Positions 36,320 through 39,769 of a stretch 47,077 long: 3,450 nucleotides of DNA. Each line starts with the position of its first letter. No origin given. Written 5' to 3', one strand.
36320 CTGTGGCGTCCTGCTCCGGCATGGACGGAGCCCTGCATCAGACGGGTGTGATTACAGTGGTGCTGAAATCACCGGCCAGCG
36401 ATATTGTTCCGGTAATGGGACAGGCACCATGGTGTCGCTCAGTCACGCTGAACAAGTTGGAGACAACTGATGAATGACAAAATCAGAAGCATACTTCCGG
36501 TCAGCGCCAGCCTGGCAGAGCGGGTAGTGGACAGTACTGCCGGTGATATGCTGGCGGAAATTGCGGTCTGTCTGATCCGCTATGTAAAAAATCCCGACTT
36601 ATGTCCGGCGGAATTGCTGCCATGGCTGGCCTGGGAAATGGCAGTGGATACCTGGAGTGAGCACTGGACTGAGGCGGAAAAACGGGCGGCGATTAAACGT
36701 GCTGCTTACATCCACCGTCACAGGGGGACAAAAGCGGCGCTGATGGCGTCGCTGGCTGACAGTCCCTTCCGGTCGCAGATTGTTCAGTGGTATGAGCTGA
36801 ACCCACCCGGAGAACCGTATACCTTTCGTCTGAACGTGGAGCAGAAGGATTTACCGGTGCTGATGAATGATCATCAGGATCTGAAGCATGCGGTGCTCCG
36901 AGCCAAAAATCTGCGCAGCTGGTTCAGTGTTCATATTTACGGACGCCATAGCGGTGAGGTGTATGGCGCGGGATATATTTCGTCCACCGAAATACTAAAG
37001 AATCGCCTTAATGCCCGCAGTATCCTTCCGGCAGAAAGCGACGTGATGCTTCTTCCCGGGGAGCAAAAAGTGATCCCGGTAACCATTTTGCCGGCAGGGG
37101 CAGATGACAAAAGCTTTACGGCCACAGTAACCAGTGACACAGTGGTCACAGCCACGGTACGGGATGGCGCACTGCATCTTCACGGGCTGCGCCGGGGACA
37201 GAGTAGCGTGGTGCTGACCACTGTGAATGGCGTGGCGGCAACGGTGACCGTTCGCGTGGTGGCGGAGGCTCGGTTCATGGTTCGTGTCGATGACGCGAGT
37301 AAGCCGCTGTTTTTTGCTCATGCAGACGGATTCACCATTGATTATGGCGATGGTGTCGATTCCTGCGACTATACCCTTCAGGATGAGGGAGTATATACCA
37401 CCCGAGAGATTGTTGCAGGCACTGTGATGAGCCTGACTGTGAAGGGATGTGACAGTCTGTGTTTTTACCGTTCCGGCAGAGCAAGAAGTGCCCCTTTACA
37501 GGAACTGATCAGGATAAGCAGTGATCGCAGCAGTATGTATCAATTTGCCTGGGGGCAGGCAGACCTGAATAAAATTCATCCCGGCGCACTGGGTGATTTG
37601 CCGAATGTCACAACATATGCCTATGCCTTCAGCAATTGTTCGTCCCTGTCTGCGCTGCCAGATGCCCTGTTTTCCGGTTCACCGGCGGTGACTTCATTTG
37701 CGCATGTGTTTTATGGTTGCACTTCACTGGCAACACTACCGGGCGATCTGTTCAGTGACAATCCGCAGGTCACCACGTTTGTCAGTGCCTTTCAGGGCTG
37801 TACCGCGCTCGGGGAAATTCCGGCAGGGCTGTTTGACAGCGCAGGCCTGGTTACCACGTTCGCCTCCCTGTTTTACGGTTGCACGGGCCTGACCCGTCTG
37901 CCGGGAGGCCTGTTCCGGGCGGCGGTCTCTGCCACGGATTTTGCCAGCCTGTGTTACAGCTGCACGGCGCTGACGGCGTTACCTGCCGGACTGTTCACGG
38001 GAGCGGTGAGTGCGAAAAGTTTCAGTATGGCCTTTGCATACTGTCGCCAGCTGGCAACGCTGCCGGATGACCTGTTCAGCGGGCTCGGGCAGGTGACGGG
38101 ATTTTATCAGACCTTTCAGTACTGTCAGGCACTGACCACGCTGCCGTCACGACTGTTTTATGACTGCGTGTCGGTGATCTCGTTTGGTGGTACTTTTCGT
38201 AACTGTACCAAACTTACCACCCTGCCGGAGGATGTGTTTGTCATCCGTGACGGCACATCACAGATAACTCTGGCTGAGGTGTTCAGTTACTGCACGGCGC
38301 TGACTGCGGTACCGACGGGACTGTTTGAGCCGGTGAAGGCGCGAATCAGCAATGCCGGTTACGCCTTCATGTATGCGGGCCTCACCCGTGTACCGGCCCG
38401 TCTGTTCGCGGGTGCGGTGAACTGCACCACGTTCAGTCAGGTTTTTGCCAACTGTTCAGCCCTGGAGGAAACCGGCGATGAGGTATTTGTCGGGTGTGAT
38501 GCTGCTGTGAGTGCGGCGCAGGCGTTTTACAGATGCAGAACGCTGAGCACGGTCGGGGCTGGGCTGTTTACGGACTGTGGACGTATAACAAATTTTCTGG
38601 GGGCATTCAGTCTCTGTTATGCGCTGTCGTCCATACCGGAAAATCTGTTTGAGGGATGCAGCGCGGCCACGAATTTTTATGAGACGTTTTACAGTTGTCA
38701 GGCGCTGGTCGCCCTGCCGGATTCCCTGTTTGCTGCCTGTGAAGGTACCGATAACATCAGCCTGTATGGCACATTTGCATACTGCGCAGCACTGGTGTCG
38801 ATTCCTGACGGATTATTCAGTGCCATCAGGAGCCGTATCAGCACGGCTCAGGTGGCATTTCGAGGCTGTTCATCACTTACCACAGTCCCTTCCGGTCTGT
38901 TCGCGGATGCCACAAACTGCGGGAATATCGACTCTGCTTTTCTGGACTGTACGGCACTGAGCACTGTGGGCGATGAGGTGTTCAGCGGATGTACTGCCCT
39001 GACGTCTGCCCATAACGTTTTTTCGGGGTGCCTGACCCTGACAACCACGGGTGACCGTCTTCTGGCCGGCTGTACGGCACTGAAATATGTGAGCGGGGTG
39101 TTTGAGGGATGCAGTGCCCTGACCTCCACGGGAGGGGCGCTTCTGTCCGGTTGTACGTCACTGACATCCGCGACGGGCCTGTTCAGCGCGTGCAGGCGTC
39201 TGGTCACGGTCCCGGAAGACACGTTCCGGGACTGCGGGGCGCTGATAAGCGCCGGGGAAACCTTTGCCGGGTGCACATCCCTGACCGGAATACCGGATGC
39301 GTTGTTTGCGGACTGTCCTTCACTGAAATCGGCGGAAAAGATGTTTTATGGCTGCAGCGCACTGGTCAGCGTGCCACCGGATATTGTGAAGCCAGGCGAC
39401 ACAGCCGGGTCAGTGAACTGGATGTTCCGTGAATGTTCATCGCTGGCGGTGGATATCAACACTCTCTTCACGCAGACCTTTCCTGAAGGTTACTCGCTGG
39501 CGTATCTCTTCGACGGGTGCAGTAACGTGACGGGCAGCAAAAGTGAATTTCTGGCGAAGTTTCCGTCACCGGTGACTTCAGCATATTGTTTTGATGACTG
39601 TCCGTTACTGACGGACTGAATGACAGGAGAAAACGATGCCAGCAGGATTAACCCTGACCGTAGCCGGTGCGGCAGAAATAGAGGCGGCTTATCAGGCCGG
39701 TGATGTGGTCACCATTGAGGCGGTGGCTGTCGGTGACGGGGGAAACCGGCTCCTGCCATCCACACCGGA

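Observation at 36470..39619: Tail protein I fused to an Ig-like domain and ~25-30 leucine-rich-repeat-like units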

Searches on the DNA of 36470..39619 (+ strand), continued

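Call 85: get_annotated_region(hit=H41, flank=3200)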
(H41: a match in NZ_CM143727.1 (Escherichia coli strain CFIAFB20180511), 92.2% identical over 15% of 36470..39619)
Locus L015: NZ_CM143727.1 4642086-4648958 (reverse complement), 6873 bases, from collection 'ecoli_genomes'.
description: Escherichia coli strain CFIAFB20180511 chromosome, whole genome shotgun sequence
organism: Escherichia coli strain CFIAFB20180511 (NCBI taxid 562)
replicon: chromosome; assembly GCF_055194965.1
host: -; source: food; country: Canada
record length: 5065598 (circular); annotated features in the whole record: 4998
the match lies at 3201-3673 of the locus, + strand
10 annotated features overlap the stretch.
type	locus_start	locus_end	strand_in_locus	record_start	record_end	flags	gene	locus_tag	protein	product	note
CDS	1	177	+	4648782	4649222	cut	-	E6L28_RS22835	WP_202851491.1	hypothetical protein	-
CDS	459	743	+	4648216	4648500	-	-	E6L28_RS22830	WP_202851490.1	hypothetical protein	-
CDS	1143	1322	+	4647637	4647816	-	-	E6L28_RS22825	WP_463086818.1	hypothetical protein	-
CDS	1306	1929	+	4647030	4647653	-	-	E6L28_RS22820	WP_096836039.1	phage baseplate assembly protein V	-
CDS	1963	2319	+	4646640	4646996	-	-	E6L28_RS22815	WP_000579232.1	GPW/gp25 family protein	-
CDS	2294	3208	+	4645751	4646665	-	-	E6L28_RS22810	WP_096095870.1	baseplate assembly protein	-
CDS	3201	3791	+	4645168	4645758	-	-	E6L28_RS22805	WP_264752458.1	phage tail protein I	-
CDS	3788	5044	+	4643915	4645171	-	-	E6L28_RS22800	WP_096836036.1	phage tail-collar fiber domain-containing protein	-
CDS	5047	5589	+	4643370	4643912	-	-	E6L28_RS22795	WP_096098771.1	tail fiber assembly protein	-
CDS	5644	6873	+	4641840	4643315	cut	-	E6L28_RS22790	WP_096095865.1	phage tail sheath C-terminal domain-containing protein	-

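Call 86: get_annotated_region(hit=H46, flank=3200)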
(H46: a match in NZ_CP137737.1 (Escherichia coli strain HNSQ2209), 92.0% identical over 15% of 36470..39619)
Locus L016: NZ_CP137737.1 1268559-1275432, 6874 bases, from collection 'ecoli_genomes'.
description: Escherichia coli strain HNSQ2209 chromosome, complete genome
organism: Escherichia coli strain HNSQ2209 (NCBI taxid 562)
replicon: chromosome; assembly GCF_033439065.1
host: -; source: pig; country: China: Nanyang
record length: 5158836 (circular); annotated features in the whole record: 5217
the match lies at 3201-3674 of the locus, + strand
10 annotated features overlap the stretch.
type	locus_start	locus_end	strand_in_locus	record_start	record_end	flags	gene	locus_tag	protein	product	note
CDS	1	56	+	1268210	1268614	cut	-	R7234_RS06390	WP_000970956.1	head-tail joining protein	-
CDS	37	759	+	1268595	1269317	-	-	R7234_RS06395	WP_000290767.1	hypothetical protein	-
CDS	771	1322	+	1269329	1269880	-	-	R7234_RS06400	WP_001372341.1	hypothetical protein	-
CDS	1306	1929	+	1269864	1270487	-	-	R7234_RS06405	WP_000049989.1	phage baseplate assembly protein V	-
CDS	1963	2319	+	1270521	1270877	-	-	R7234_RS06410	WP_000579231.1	GPW/gp25 family protein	-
CDS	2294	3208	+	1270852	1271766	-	-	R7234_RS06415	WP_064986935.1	baseplate J/gp47 family protein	-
CDS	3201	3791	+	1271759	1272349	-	-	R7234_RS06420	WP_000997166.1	phage tail protein I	-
CDS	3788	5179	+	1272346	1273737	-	-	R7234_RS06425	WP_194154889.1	phage tail protein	-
CDS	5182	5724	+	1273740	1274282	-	-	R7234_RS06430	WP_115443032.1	tail fiber assembly protein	-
CDS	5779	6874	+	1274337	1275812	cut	-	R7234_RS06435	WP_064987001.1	phage tail sheath C-terminal domain-containing protein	-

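Call 87: get_annotated_region(hit=H48, flank=3200)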
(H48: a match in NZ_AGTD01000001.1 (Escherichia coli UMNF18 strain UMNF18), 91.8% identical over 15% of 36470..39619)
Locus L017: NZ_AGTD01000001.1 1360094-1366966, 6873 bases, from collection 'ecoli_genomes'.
description: Escherichia coli UMNF18 chromosome, whole genome shotgun sequence
organism: Escherichia coli UMNF18 strain UMNF18 (NCBI taxid 1050617)
replicon: chromosome; assembly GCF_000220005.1
host: porcine; source: lesion swab of diarrheal isolate; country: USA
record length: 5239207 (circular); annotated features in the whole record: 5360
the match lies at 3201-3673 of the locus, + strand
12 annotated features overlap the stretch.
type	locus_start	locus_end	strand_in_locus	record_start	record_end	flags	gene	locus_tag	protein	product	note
CDS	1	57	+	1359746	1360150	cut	-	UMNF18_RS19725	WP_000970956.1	head-tail joining protein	-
CDS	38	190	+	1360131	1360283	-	-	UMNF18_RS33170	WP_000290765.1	hypothetical protein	-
CDS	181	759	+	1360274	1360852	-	-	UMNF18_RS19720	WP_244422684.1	hypothetical protein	-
CDS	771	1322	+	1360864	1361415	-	-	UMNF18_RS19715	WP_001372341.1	hypothetical protein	-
CDS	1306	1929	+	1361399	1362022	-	-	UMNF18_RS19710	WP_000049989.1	phage baseplate assembly protein V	-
CDS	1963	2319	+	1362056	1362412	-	-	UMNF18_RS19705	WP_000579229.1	GPW/gp25 family protein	-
CDS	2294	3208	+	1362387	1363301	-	-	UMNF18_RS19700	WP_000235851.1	baseplate assembly protein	-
CDS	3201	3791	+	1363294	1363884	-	-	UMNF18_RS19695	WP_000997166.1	phage tail protein I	-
CDS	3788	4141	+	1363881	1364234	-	-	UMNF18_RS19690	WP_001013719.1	phage tail protein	-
CDS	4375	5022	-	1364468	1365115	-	-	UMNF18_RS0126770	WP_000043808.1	helix-turn-helix domain-containing protein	-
CDS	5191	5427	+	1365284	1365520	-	-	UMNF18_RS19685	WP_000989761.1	helix-turn-helix domain-containing protein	-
CDS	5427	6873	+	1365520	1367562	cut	-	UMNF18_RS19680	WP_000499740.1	Mu transposase C-terminal domain-containing protein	-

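Call 88: get_annotated_region(hit=H50, flank=3200)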
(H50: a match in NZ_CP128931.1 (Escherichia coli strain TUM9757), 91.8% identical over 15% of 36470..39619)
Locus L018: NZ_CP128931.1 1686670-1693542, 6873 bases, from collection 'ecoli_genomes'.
description: Escherichia coli strain TUM9757 chromosome, complete genome
organism: Escherichia coli strain TUM9757 (NCBI taxid 562)
replicon: chromosome; assembly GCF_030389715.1
host: missing; source: missing; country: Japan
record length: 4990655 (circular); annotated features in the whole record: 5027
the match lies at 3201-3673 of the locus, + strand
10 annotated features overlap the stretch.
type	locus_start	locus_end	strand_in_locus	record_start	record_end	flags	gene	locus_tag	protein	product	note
CDS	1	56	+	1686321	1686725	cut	-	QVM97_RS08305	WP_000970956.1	head-tail joining protein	-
CDS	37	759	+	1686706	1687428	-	-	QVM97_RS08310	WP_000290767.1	hypothetical protein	-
CDS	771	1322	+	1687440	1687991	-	-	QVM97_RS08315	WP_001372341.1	hypothetical protein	-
CDS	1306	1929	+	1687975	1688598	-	-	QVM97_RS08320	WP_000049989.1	phage baseplate assembly protein V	-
CDS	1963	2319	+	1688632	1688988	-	-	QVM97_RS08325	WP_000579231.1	GPW/gp25 family protein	-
CDS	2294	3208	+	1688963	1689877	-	-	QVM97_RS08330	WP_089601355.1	baseplate assembly protein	-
CDS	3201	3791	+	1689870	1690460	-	-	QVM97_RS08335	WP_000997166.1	phage tail protein I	-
CDS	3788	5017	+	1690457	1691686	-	-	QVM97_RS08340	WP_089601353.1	phage tail-collar fiber domain-containing protein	-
CDS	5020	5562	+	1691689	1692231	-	-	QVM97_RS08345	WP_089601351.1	tail fiber assembly protein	-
CDS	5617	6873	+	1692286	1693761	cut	-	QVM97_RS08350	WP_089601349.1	phage tail sheath C-terminal domain-containing protein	-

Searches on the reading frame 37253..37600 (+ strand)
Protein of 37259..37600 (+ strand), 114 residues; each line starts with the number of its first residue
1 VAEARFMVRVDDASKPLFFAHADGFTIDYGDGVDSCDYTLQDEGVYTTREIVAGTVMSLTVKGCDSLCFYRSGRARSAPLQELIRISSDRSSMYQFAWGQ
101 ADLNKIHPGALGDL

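Call 12: search_protein_families(library=pfam, proteins=[window:37259-37600:+], max_evalue=10)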
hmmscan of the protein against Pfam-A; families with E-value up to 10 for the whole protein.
window:37259-37600:+ (114 aa): 0 families

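Call 74: search_solved_structures(query=A2, max_evalue=10, show_alignments=1)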
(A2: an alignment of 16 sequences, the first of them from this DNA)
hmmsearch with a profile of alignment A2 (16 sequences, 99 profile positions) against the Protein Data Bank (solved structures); distinct sequences matched with E-value up to 10: 3.
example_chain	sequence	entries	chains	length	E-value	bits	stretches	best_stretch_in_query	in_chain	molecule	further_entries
8f70_A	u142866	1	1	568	0.09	16.2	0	52-75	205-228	T18.1 Major pilin backbone protein T-antigen,Major pilin backbone protein T-antigen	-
1lqy_A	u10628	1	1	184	0.71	13.3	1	12-76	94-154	PEPTIDE deformylase 2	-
8tx1_A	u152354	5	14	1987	1.3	12.4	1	28-65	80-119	Mastigoneme-like protein | Mst1 | Tyrosine-protein kinase ephrin type A/B receptor-like domain-containing protein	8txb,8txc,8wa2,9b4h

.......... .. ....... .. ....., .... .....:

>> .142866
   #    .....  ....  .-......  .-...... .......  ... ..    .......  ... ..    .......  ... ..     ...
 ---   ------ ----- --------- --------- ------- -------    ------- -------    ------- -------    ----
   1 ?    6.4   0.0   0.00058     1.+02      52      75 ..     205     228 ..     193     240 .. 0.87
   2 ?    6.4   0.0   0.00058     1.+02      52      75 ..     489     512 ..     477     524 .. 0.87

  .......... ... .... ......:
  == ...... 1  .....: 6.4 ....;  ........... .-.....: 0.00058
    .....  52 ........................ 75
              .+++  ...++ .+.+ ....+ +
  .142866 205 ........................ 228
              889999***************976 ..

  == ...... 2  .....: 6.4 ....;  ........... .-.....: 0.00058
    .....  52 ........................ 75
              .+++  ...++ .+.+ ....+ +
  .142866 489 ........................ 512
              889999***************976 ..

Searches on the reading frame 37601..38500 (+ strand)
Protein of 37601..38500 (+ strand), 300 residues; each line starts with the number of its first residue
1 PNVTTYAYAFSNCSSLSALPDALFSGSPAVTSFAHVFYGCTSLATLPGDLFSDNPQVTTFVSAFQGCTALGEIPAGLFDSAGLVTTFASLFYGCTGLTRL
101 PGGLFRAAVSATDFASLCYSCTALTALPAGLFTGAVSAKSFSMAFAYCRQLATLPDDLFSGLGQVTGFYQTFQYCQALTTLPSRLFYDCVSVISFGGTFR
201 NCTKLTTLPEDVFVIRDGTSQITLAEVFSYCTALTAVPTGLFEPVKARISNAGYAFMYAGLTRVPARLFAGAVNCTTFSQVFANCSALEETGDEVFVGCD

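Call 12: search_protein_families(library=pfam, proteins=[window:37601-38500:+], max_evalue=10)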
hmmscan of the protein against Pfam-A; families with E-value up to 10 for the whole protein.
window:37601-38500:+ (300 aa): 2 families
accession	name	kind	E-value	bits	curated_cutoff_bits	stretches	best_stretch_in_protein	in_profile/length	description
PF02232.20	Alpha_TIF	-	0.047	13.2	25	1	124-184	11-68/343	Alpha trans-inducing protein (Alpha-TIF)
PF23548.1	Zn_ribbon_FGT1_2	-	0.12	12.5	27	1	118-131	5-18/35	FORGETTER1 second zinc ribbon domain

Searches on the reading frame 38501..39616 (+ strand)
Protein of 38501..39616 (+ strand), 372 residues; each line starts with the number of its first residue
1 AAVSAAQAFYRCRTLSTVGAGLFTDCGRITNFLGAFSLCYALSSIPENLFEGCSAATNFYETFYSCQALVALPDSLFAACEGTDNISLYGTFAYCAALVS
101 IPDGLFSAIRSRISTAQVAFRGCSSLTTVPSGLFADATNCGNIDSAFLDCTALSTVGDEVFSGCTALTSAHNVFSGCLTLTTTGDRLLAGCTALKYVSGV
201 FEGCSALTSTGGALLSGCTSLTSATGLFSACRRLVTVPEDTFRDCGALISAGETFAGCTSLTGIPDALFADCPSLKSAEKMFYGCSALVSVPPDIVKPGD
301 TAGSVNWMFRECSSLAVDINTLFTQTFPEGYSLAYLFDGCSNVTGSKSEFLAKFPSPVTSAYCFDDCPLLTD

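Call 12: search_protein_families(library=pfam, proteins=[window:38501-39616:+], max_evalue=10)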
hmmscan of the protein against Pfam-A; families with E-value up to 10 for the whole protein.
window:38501-39616:+ (372 aa): 4 families
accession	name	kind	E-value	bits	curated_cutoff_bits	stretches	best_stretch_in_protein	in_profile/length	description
PF13306.12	LRR_5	-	1.5e-10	41.5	27.7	3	139-276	10-127/127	BspA type Leucine rich repeat region (6 copies)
PF23548.1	Zn_ribbon_FGT1_2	-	0.0011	18.9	27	1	284-296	7-19/35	FORGETTER1 second zinc ribbon domain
PF13855.12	LRR_8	-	0.0038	17.4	27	0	148-168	8-28/61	Leucine rich repeat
PF12511.13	DUF3716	-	4.9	7.6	22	0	155-191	6-44/59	Protein of unknown function (DUF3716)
